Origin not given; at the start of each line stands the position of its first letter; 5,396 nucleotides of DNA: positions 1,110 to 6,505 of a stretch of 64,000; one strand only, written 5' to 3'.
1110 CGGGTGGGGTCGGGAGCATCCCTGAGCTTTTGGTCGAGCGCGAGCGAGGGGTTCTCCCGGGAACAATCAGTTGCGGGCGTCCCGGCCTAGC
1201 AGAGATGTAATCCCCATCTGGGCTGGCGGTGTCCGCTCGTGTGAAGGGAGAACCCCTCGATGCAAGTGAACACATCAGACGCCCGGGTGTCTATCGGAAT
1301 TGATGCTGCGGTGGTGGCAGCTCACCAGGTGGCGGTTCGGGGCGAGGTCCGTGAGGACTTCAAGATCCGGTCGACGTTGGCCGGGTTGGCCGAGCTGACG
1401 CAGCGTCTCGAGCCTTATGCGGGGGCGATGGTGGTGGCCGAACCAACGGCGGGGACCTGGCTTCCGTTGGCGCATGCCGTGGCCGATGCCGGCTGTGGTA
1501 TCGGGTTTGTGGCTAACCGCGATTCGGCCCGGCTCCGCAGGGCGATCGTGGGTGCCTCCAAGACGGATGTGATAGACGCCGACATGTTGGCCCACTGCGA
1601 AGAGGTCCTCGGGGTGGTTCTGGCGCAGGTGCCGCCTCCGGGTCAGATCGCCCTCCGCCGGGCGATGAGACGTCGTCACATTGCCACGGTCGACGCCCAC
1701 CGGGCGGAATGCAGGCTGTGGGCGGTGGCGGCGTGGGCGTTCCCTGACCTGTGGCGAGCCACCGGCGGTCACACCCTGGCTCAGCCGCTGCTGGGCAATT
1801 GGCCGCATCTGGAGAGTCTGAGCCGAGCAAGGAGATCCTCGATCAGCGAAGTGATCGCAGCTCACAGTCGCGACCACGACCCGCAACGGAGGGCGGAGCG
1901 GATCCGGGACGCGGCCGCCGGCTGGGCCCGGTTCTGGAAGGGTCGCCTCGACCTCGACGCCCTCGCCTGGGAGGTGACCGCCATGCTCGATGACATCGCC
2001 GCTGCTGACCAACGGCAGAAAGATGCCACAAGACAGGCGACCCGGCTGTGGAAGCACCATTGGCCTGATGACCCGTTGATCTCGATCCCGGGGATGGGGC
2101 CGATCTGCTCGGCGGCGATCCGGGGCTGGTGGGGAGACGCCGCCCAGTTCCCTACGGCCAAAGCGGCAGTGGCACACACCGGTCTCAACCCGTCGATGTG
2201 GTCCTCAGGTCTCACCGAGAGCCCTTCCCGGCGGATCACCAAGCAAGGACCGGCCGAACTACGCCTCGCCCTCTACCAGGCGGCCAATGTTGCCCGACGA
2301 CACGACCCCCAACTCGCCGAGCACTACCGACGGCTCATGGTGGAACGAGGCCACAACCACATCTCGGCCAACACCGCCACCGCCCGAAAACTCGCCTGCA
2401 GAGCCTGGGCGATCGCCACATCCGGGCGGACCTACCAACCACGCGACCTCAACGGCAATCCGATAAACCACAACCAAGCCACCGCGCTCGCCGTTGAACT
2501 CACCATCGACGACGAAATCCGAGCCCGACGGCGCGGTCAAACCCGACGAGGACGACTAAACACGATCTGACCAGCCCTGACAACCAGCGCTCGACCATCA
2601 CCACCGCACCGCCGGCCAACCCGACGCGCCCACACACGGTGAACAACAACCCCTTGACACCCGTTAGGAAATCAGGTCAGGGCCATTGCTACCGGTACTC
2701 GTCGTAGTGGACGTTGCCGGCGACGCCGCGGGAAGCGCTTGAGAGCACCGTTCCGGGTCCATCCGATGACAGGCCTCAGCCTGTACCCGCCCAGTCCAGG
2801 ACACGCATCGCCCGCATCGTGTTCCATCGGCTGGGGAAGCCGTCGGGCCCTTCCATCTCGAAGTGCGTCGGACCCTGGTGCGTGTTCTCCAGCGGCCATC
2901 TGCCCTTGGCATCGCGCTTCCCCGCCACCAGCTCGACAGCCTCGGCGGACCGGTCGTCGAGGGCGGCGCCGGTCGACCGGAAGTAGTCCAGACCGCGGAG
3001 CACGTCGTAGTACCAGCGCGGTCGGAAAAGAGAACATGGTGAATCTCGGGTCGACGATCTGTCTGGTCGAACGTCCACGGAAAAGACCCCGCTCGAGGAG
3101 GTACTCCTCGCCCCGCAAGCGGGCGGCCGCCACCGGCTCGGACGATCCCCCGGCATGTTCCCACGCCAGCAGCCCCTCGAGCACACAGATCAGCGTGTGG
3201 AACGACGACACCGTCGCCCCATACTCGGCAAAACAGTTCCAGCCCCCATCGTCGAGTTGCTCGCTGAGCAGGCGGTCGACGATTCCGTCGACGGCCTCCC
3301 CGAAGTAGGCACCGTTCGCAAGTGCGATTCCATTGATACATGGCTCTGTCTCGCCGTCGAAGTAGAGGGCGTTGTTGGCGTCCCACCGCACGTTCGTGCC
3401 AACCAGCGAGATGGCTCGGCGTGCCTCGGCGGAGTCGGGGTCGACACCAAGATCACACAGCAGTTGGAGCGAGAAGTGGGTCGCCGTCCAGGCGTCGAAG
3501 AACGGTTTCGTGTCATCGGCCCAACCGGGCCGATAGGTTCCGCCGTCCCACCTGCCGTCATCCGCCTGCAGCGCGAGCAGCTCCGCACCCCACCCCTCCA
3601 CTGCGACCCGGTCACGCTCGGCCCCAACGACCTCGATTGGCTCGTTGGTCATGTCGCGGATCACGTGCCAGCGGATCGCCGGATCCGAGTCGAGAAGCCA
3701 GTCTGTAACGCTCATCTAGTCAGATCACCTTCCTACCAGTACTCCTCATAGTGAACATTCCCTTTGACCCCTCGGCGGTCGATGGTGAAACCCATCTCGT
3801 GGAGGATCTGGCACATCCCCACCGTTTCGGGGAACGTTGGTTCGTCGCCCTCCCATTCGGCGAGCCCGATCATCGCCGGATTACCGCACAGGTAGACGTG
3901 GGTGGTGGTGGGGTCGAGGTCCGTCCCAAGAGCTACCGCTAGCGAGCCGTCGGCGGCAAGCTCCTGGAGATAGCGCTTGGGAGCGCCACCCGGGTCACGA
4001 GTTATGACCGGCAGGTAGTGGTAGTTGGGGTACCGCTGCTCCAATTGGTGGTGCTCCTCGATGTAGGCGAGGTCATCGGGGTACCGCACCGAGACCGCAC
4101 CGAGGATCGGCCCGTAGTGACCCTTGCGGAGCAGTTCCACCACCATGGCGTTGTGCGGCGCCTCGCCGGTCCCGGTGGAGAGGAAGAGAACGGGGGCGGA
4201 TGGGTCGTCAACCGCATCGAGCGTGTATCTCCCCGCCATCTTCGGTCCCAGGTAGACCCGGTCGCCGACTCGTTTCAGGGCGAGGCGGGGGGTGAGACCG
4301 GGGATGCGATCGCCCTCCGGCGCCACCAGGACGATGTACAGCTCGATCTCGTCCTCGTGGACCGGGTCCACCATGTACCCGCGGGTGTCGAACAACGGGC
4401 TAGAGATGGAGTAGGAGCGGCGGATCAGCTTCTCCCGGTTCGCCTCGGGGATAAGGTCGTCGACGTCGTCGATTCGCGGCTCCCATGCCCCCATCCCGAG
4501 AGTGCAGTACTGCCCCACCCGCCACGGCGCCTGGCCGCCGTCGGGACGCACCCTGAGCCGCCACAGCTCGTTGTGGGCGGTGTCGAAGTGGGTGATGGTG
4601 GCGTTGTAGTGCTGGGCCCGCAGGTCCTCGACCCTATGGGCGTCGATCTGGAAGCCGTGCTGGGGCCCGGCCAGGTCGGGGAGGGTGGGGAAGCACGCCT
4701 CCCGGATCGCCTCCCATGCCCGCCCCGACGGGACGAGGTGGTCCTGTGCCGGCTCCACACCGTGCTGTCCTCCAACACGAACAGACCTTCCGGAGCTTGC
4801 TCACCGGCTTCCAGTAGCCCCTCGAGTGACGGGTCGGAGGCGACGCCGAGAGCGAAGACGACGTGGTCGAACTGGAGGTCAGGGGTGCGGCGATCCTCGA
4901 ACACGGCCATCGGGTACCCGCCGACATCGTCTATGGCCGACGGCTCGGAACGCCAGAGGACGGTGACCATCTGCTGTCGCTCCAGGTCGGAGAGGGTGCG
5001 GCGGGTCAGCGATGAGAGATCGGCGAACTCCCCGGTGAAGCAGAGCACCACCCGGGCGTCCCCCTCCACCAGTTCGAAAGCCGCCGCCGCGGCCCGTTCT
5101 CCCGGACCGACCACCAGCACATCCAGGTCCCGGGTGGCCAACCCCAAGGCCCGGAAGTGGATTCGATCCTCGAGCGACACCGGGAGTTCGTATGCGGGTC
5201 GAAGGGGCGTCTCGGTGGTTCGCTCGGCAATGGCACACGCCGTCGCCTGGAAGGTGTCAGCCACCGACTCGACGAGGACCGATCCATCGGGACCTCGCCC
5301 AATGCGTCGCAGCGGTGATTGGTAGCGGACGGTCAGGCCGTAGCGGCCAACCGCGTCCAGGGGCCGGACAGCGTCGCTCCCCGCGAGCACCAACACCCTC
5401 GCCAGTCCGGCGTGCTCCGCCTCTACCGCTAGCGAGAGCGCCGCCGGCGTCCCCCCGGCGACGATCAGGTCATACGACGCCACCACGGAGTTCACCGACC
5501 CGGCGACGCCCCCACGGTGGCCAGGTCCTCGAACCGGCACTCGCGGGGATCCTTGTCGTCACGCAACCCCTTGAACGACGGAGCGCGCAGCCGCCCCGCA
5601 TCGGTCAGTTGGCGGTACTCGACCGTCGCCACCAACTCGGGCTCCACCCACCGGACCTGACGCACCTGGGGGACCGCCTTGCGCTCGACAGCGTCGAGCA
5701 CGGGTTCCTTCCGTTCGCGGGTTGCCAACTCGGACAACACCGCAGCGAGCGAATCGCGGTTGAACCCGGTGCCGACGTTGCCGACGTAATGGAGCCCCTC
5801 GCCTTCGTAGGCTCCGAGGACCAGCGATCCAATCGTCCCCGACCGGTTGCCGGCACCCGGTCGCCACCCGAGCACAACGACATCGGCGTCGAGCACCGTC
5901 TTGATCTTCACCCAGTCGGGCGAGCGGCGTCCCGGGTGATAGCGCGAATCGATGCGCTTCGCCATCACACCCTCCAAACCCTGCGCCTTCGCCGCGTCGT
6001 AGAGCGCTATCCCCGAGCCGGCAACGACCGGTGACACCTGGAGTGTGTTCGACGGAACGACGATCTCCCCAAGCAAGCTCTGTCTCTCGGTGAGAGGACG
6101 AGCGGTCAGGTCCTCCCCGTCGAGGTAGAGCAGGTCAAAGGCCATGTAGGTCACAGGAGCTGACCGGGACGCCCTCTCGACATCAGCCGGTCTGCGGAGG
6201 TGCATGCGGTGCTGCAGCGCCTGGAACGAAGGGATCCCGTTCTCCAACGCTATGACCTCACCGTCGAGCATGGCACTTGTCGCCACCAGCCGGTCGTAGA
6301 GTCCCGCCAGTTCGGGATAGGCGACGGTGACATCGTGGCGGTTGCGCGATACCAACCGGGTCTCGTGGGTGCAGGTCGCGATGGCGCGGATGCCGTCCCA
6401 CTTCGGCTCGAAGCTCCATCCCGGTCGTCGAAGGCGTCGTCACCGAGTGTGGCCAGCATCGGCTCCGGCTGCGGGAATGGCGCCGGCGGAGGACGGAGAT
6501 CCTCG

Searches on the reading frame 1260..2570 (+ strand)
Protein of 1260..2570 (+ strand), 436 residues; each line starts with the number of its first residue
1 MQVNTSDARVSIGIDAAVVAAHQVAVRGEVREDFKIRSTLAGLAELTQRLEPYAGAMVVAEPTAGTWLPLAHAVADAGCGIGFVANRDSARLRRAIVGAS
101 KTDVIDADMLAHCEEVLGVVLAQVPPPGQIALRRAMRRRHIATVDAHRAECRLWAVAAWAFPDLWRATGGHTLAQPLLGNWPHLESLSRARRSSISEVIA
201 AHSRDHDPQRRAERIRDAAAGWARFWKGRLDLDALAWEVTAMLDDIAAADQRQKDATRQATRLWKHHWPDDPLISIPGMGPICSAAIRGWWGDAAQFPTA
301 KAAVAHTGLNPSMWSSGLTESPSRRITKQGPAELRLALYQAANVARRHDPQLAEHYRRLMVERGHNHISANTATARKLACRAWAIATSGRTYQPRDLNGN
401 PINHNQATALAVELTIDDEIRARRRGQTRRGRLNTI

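Call 33: search_protein_families(library=pfam, proteins=[window:1260-2570:+], max_evalue=0.0001)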
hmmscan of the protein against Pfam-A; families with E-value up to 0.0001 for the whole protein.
window:1260-2570:+ (436 aa): 2 families
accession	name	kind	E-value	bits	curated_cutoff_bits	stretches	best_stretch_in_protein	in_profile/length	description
PF02371.22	Transposase_20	-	6e-21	75.1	21.3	1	273-357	4-87/87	Transposase IS116/IS110/IS902 family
PF01548.23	DEDD_Tnp_IS110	-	4.7e-11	43.1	29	1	12-156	1-149/155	Transposase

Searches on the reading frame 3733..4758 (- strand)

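Call 33: search_protein_families(library=pfam, proteins=[window:3733-4758:-], max_evalue=0.0001)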
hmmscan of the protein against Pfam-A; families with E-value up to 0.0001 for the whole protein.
window:3733-4758:- (341 aa): 1 family
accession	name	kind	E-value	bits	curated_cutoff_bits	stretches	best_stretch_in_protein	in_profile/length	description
PF00175.26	NAD_binding_1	-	4.5e-11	43.8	22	1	192-298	1-105/109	Oxidoreductase NAD-binding domain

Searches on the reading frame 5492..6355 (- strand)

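Call 33: search_protein_families(library=pfam, proteins=[window:5492-6355:-], max_evalue=0.0001)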
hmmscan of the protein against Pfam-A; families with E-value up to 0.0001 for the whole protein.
window:5492-6355:- (287 aa): 2 families
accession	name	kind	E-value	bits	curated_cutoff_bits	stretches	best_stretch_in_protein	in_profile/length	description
PF01068.26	DNA_ligase_A_M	-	7.9e-31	107.8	26.2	1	2-152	45-204/204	ATP dependent DNA ligase domain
PF04679.21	DNA_ligase_A_C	-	4.3e-27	94.8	27.5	1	171-268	1-94/94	ATP dependent DNA ligase C terminal region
